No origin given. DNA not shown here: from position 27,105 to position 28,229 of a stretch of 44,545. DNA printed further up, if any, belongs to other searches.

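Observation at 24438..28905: Uncharacterised metabolic cluster: ThDP-dependent enzyme translationally coupled to two citrate-synthase-fold proteins, divergent from an enoyl-CoA hydratase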

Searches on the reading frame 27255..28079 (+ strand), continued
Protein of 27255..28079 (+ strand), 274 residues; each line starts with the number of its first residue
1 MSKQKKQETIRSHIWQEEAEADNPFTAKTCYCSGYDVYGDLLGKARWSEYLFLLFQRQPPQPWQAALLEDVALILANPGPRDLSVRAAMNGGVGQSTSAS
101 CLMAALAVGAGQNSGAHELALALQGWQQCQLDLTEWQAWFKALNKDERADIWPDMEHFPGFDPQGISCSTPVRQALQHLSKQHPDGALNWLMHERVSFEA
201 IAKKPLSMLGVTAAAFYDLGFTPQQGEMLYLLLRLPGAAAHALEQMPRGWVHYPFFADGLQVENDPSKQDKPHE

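Call 55: list_cluster_members(proteins=[L003:9676-11751:+, L003:11808-12779:+, L003:8825-9625:+])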
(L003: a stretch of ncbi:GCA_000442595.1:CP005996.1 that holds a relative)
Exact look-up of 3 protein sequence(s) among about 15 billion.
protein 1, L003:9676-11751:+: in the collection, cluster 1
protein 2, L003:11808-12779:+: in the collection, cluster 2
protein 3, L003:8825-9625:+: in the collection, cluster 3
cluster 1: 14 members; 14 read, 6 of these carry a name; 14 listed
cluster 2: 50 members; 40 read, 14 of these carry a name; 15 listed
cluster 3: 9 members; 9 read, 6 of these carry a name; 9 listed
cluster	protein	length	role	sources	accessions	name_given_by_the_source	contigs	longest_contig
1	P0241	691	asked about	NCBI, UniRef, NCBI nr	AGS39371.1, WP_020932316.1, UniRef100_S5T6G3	TonB-dependent receptor plug domain-containing protein [Cycloclasticus zancles] | TonB-dependent receptor n=1 Tax=Cycloclasticus zancles 78-ME TaxID=1198232 ... | TonB-dependent receptor [Cycloclasticus zancles]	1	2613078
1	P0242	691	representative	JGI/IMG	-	-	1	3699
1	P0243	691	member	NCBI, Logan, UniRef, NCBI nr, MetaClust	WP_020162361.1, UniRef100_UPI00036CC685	TonB-dependent receptor plug domain-containing protein [Cycloclasticus pugetii] | TonB-dependent receptor plug domain-containing protein n=1 Tax=Cycloclasticus pugetii ... | TonB-dependent receptor [Cycloclasticus pugetii]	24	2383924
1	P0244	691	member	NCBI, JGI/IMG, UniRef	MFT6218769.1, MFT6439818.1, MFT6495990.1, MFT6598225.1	MAG: iron complex outermembrane receptor protein [Cycloclasticus pugetii] | iron complex outermembrane receptor protein | TonB-dependent receptor plug domain-containing protein n=1 Tax=Cycloclasticus pugetii ...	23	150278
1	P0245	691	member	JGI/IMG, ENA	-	outer membrane receptor protein involved in Fe transport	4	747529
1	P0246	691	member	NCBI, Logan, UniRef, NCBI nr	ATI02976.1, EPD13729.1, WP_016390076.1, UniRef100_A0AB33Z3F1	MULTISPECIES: TonB-dependent siderophore receptor [Cycloclasticus] | TonB-dependent receptor n=1 Tax=Cycloclasticus pugetii TaxID=34068 RepID=A0AB33Z3F1_9GAMM | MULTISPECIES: TonB-dependent receptor [Cycloclasticus]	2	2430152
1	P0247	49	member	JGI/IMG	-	hypothetical protein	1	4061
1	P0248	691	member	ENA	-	-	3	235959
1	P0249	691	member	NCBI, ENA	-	-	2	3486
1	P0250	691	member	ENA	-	-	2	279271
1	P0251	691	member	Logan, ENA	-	-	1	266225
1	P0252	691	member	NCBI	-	-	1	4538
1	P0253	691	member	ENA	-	-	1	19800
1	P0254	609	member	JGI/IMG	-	-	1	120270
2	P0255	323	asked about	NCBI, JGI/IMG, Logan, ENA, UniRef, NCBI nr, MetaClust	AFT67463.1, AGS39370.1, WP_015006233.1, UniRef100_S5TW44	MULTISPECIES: ABC transporter substrate binding protein [Cycloclasticus] | putative tryptophan/tyrosine transport system substrate-binding protein | ABC transporter substrate-binding protein n=1 Tax=Cycloclasticus zancles 78-ME ...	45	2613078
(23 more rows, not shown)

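Call 56: fold_search(model_id=the predicted structure, library=pdb)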
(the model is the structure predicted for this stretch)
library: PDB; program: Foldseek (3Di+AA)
matches with E <= 10: 237; with E <= 0.001: 7
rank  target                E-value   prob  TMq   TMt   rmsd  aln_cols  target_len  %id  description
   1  6hxj_B                4.7e-04  1.00  0.47  0.25   9.0       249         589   16  Structure of ATP citrate lyase from Chlorobium limicola in complex with citrate and coenzyme A. (released 2019-04-10)
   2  6hxp                  4.9e-04  1.00  0.49  0.52  10.5       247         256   17  Structure of citryl-CoA lyase from Hydrogenobacter thermophilus (released 2019-04-10)
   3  6nzy_B                7.3e-04  1.00  0.46  0.48   8.9       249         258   16  Structural Determination of the Carboxy-terminal portion of ATP-citrate lyase (released 2019-12-18)
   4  6hxn_A                8.0e-04  1.00  0.48  0.51   8.7       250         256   16  Structure of the citryl-CoA lyase core module of Chlorobium limicola ATP citrate lyase (space group P3121) (released 2019-04-10)
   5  6nzy_A                8.0e-04  1.00  0.48  0.49   8.8       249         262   16  Structural Determination of the Carboxy-terminal portion of ATP-citrate lyase (released 2019-12-18)
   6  6hxj_F                8.0e-04  1.00  0.47  0.25   9.0       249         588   16  Structure of ATP citrate lyase from Chlorobium limicola in complex with citrate and coenzyme A. (released 2019-04-10)
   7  6hxj_D                8.0e-04  1.00  0.47  0.24   9.1       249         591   17  Structure of ATP citrate lyase from Chlorobium limicola in complex with citrate and coenzyme A. (released 2019-04-10)
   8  6hxo_B                1.2e-03  1.00  0.48  0.49   8.9       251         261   16  Structure of the citryl-CoA lyase core module of Chlorobium limicola ATP citrate lyase (space group P21) (released 2019-04-10)
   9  6hxo_A                1.4e-03  1.00  0.48  0.50   9.0       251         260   16  Structure of the citryl-CoA lyase core module of Chlorobium limicola ATP citrate lyase (space group P21) (released 2019-04-10)
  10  6qcl_C                1.9e-03  1.00  0.47  0.49   8.9       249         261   16  Citryl-CoA lyase core module of Chlorobium limicola ATP citrate lyase in complex with acetyl-CoA and L-malate (released 2019-04-10)
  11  6hxl_C                4.3e-03  1.00  0.48  0.49   9.9       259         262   20  Structure of the citryl-CoA lyase core module of human ATP citrate lyase in complex with citrate and CoASH (space grou (released 2019-04-10)
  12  6hxo_D                5.5e-03  1.00  0.47  0.50   9.0       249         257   16  Structure of the citryl-CoA lyase core module of Chlorobium limicola ATP citrate lyase (space group P21) (released 2019-04-10)
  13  8g1e_A                5.5e-03  1.00  0.47  0.15   9.3       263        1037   16  Structure of ACLY-D1026A-products-asym (released 2023-05-10)
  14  6hxi_B                6.0e-03  1.00  0.48  0.24   8.5       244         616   19  Structure of ATP citrate lyase from Methanothrix soehngenii in complex with citrate and coenzyme A (released 2019-04-10)
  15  8bp7_C                6.0e-03  1.00  0.43  0.33  17.2       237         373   13  Citrate-bound hexamer of Synechococcus elongatus citrate synthase (released 2024-04-24)
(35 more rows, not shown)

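Call 59: find_encoding_contigs(protein=P0004, flank=10000, max_places=2)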
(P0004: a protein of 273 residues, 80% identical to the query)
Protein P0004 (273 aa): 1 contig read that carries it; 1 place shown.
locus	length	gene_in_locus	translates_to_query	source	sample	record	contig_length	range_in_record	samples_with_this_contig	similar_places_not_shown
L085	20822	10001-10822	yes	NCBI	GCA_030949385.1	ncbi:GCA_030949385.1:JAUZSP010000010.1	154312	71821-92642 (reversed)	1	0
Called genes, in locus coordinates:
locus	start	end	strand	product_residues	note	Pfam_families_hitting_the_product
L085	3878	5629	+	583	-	PF00364:Biotin_lipoyl, PF25984:BSH_YknX (faint), PF01134:GIDA (weak), PF07992:Pyr_redox_2, PF12831:FAD_oxidored, PF13738:Pyr_redox_3 (weak), PF00070:Pyr_redox, PF02852:Pyr_redox_dim, +4 more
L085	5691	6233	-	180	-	PF01292:Ni_hydr_CYTB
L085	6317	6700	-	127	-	-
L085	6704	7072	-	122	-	PF00462:Glutaredoxin, PF13417:GST_N_3, PF13409:GST_N_2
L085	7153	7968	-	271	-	PF00378:ECH_1, PF16113:ECH_2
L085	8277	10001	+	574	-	PF02776:TPP_enzyme_N, PF00205:TPP_enzyme_M, PF02775:TPP_enzyme_C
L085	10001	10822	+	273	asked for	-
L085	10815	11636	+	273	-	PF00285:Citrate_synt (faint)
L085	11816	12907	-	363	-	PF01926:MMR_HSR1, PF02421:FeoB_N, PF06071:YchF-GTPase_C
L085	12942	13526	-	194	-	PF01195:Pept_tRNA_hydro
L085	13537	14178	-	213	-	PF01386:Ribosomal_L25p, PF14693:Ribosomal_TL5_C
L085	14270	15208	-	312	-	PF13793:Pribosyltran_N, PF00156:Pribosyltran, PF14572:Pribosyl_synth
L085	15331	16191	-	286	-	PF00288:GHMP_kinases_N, PF08544:GHMP_kinases_C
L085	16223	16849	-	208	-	PF03550:LolB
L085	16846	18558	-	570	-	PF13429:TPR_15 (faint), PF00515:TPR_1 (faint), PF07719:TPR_2 (faint), PF13371:TPR_9 (faint), PF23914:TPR_CcmH_CycH, PF25063:ARM_TT21_C (weak), PF14559:TPR_19 (weak), PF13432:TPR_16, +13 more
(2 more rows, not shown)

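Call 60: find_encoding_contigs(protein=P0001, flank=10000, max_places=4)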
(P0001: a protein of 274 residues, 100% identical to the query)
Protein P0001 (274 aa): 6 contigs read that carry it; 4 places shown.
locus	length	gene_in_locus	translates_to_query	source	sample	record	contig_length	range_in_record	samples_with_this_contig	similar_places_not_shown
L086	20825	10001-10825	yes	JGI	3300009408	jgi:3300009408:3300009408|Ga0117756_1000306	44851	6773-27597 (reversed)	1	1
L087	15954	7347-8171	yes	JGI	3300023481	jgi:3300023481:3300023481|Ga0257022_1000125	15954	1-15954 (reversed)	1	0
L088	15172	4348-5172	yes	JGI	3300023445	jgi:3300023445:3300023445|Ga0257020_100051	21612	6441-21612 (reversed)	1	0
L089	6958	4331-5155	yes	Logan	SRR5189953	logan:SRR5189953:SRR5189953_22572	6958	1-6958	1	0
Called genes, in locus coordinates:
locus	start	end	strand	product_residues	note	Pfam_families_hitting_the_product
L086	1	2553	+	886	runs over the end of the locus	PF28598:PDH_E1_N, PF00456:Transketolase_N, PF17831:PDH_E1_M, PF22613:Transketolase_C_1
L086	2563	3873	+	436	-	PF00364:Biotin_lipoyl, PF25917:BSH_RND (weak), PF25984:BSH_YknX (faint), PF02817:E3_binding, PF00198:2-oxoacid_dh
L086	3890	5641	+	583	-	PF00364:Biotin_lipoyl, PF25984:BSH_YknX (faint), PF01134:GIDA, PF07992:Pyr_redox_2, PF12831:FAD_oxidored, PF13738:Pyr_redox_3 (weak), PF00070:Pyr_redox, PF02852:Pyr_redox_dim, +5 more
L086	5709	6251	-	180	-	PF01292:Ni_hydr_CYTB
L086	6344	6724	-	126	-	-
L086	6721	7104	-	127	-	PF00462:Glutaredoxin, PF13417:GST_N_3, PF13409:GST_N_2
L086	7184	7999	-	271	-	PF00378:ECH_1, PF16113:ECH_2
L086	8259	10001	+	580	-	PF02776:TPP_enzyme_N, PF00205:TPP_enzyme_M, PF02775:TPP_enzyme_C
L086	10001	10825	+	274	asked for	-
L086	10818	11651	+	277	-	-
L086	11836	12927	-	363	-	PF01926:MMR_HSR1, PF02421:FeoB_N, PF06071:YchF-GTPase_C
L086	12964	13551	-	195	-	PF01195:Pept_tRNA_hydro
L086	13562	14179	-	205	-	PF01386:Ribosomal_L25p, PF14693:Ribosomal_TL5_C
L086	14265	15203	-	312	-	PF13793:Pribosyltran_N, PF00156:Pribosyltran, PF14572:Pribosyl_synth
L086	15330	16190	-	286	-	PF00288:GHMP_kinases_N, PF08544:GHMP_kinases_C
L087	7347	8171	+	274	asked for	-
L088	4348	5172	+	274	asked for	-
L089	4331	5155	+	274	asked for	-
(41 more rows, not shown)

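Call 67: search_protein_families(library=pfam, proteins=[L050:8918-9844:-, L050:11333-12568:-, L050:13173-14324:+, L050:9945-10427:+, L082:2019-3788:+, L082:4398-7133:+, L082:7164-8174:-, L082:10822-12108:+, L082:12656-14086:-, L082:14392-15582:-], max_evalue=0.0001)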
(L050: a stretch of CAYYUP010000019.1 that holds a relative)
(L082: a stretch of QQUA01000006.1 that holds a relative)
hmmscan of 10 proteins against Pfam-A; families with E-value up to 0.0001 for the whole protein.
L050:8918-9844:- (308 aa): 2 families
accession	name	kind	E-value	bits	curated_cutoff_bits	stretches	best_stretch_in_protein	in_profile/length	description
PF03466.25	LysR_substrate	-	1.5e-25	90.3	28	1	100-301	4-207/209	LysR substrate binding domain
PF00126.33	HTH_1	-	2.4e-15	56.6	26.6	1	14-71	1-58/60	Bacterial regulatory helix-turn-helix protein, lysR family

L050:11333-12568:- (411 aa): 0 families

L050:13173-14324:+ (383 aa): 6 families
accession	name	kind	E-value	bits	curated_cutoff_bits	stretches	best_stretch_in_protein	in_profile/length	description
PF00154.27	RecA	-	3.8e-125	417.1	27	1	48-310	2-262/262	recA bacterial DNA recombination protein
PF21096.2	RecA_C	-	1e-14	54.8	27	1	314-359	2-47/57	RecA C-terminal domain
PF08423.17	Rad51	-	2.3e-10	40.6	22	1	80-268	7-211/244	Rad51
PF06745.19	ATPase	-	2.9e-06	27.3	26.6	1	82-137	2-57/231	KaiC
PF13481.12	AAA_25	-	5.6e-06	26.6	27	0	95-123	28-56/195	AAA domain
PF01637.24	ATPase_2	-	3.7e-05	24.1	33.2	0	101-147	21-67/225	ATPase domain predominantly from Archaea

L050:9945-10427:+ (160 aa): 2 families
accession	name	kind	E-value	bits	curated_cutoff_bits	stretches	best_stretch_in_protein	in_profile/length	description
PF02311.25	AraC_binding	-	4.1e-06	27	21.1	1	101-149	19-67/135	AraC-like ligand binding domain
PF07883.17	Cupin_2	-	6.2e-06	26.3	27.2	1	97-155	12-69/70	Cupin domain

L082:2019-3788:+ (589 aa): 3 families
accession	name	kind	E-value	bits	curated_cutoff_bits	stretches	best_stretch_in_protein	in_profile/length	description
PF03600.22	CitMHS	-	1.7e-75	254.6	31.9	1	17-540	2-336/336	Citrate transporter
PF02080.26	TrkA_C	-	6.2e-19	68.1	27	2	306-373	2-68/71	TrkA-C domain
PF00939.25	Na_sulph_symp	-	7.2e-16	58.7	27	2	55-164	323-435/472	Sodium:sulfate symporter transmembrane region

L082:4398-7133:+ (911 aa): 5 families
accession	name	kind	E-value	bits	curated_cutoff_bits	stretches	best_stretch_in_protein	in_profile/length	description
PF00069.31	Pkinase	-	4e-41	141.6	31.7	1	118-372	1-253/263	Protein kinase domain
PF07714.23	PK_Tyr_Ser-Thr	-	3.2e-26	92.6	23.1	1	120-371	3-249/258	Protein tyrosine and serine/threonine kinase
PF13424.12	TPR_12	-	1.9e-22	79.6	30.1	2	501-566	9-74/77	Tetratricopeptide repeat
PF13374.12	TPR_10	-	2.2e-13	50.2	27.5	1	506-534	13-41/42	Tetratricopeptide repeat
PF13429.12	TPR_15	-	2.8e-05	24.1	26.2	1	792-892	152-242/280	Tetratricopeptide repeat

L082:7164-8174:- (336 aa): 1 family
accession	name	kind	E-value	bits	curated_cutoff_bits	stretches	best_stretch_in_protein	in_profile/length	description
PF08713.17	DNA_alkylation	-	2.3e-39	135.7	21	1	107-328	1-212/213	DNA alkylation repair enzyme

L082:10822-12108:+ (428 aa): 1 family
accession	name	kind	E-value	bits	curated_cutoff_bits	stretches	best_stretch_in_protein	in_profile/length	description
PF10604.15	Polyketide_cyc2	-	1.2e-14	55.2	27.4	1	281-416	4-141/142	Polyketide cyclase / dehydrase and lipid transport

L082:12656-14086:- (476 aa): 1 family
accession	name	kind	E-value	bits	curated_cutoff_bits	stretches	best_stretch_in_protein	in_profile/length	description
PF02233.22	PNTB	-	3.7e-176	587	31.7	1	9-470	3-454/456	NAD(P) transhydrogenase beta subunit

L082:14392-15582:- (396 aa): 2 families
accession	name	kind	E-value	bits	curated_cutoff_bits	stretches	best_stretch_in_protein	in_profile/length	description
PF01262.27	AlaDh_PNT_C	-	2e-68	230.5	23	1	159-383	1-213/214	Alanine dehydrogenase/PNT, C-terminal domain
PF05222.21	AlaDh_PNT_N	-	3.1e-45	154.2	30.4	1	21-155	2-136/136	Alanine dehydrogenase/PNT, N-terminal domain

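Call 76: find_encoding_contigs(protein=P0039, flank=10000, max_places=10)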
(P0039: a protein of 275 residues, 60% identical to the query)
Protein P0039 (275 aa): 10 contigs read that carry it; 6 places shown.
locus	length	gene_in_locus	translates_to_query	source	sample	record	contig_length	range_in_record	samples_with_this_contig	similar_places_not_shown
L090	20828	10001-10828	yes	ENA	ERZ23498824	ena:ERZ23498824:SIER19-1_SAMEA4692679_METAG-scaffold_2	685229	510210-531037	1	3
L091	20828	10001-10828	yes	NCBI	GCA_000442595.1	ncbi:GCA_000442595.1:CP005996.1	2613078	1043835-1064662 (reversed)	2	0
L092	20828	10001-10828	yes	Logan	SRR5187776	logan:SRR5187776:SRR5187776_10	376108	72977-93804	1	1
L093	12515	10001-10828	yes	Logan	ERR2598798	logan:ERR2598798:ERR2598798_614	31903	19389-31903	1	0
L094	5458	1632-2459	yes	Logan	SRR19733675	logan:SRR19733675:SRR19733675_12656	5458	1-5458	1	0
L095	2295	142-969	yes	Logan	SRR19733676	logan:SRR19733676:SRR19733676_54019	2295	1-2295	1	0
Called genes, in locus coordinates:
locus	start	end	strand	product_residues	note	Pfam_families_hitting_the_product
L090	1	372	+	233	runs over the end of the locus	PF17656:ChapFlgA_N, PF08666:SAF (faint), PF13144:ChapFlgA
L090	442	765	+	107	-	PF04316:FlgM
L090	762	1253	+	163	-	PF05130:FlgN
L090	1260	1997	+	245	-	PF07317:PilZN, PF07238:PilZ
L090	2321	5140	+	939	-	PF16078:2-oxogl_dehyd_N, PF00676:E1_dh, PF02779:Transket_pyr, PF16870:OxoGdeHyase_C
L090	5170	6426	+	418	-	PF00364:Biotin_lipoyl, PF02817:E3_binding, PF00198:2-oxoacid_dh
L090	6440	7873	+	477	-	PF00890:FAD_binding_2 (weak), PF01134:GIDA (weak), PF01262:AlaDh_PNT_C (faint), PF07992:Pyr_redox_2, PF12831:FAD_oxidored (weak), PF13738:Pyr_redox_3 (weak), PF00070:Pyr_redox, PF02852:Pyr_redox_dim, +3 more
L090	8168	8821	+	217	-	PF02776:TPP_enzyme_N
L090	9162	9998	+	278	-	PF02775:TPP_enzyme_C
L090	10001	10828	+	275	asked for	-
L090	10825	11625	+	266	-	-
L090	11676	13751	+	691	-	PF07715:Plug, PF00593:TonB_dep_Rec_b-barrel, PF14905:OMP_b-brl_3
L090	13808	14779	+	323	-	PF04392:ABC_sub_bind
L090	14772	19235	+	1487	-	PF00512:HisKA, PF02518:HATPase_c, PF23198:PDE8A_N (faint), PF00072:Response_reg, PF00990:GGDEF, PF00563:EAL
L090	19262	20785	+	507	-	PF05681:Fumerase, PF05683:Fumerase_C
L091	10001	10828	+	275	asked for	-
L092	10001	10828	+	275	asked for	-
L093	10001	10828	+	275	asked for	-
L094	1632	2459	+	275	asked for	-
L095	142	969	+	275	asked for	-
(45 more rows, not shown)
